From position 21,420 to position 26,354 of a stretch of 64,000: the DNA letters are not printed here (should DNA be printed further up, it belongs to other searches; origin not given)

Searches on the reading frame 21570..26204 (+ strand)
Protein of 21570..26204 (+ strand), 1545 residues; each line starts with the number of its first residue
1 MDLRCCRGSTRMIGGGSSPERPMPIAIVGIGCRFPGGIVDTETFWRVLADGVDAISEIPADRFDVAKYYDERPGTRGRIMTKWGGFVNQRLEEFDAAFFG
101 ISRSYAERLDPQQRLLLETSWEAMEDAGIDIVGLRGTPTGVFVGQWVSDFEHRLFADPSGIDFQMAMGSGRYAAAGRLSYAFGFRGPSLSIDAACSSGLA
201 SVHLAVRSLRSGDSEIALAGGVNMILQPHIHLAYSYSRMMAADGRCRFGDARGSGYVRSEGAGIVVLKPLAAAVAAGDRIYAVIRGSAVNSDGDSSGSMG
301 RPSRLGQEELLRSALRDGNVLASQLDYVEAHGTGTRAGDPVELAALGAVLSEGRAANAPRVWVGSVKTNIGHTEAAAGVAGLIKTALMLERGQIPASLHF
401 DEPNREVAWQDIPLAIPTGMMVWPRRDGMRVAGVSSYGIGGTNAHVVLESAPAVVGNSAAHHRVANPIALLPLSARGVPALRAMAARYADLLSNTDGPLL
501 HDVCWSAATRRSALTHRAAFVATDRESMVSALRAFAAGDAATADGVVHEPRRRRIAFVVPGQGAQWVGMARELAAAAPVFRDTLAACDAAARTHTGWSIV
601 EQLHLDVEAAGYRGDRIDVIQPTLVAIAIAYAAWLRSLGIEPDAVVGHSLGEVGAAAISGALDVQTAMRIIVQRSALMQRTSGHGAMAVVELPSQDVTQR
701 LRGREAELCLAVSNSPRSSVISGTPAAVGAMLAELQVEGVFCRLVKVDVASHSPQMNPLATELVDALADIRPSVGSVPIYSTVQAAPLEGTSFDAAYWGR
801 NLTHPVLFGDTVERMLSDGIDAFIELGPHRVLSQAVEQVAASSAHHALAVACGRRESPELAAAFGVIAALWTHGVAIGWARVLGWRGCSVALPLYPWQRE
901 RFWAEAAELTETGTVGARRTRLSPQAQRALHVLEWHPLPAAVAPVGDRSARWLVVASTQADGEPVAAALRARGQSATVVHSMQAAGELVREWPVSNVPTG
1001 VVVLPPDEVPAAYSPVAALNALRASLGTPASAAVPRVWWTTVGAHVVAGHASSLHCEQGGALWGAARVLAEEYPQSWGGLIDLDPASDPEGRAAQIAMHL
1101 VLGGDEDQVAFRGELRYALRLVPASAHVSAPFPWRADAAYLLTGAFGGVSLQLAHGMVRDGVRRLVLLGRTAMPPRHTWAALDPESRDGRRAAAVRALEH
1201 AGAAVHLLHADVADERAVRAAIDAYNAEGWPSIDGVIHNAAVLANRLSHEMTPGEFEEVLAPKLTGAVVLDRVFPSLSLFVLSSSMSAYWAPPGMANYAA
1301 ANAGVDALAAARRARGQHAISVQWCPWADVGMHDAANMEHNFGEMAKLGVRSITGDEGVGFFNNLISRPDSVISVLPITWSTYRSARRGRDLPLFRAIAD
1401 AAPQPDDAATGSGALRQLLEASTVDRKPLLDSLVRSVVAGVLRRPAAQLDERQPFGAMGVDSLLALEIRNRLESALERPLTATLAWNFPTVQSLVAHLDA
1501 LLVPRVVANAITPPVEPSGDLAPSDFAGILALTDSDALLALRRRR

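Call 7: search_protein_families(library=pfam, proteins=[window:21570-26204:+], max_evalue=0.00001)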
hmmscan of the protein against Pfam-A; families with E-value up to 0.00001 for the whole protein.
window:21570-26204:+ (1545 aa): 10 families
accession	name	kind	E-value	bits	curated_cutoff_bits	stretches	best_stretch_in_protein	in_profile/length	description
PF00109.32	ketoacyl-synt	-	1.3e-82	277.7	20.8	1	24-272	3-251/252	Beta-ketoacyl synthase, N-terminal domain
PF00698.26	Acyl_transf_1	-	3.3e-72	244.1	32.7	1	557-858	2-299/319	Acyl transferase domain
PF08659.16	KR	-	9e-50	169.5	22.6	1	1138-1329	1-180/180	KR domain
PF02801.28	Ketoacyl-synt_C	-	5.3e-38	130.1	20.8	1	281-401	1-119/119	Beta-ketoacyl synthase, C-terminal domain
PF16197.11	KAsynt_C_assoc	-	5e-14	53.1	33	1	403-519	1-109/111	Ketoacyl-synthetase C-terminal extension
PF22621.2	CurL-like_PKS_C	-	6.8e-14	52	27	1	470-532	2-64/64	CurL-like, PKS C-terminal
PF00550.31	PP-binding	-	1.8e-12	47.8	20.8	1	1433-1498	2-67/67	Phosphopantetheine attachment site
PF00106.31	adh_short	-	4.4e-12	46.3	26.6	1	1141-1322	4-174/195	short chain dehydrogenase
PF22336.2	RhiE-like_linker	-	1.9e-08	34.6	27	1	473-539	2-67/67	RhiE-like, KS-MAT linker domain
PF00108.29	Thiolase_N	-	2e-06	27.8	26.4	1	186-229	76-120/260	Thiolase, N-terminal domain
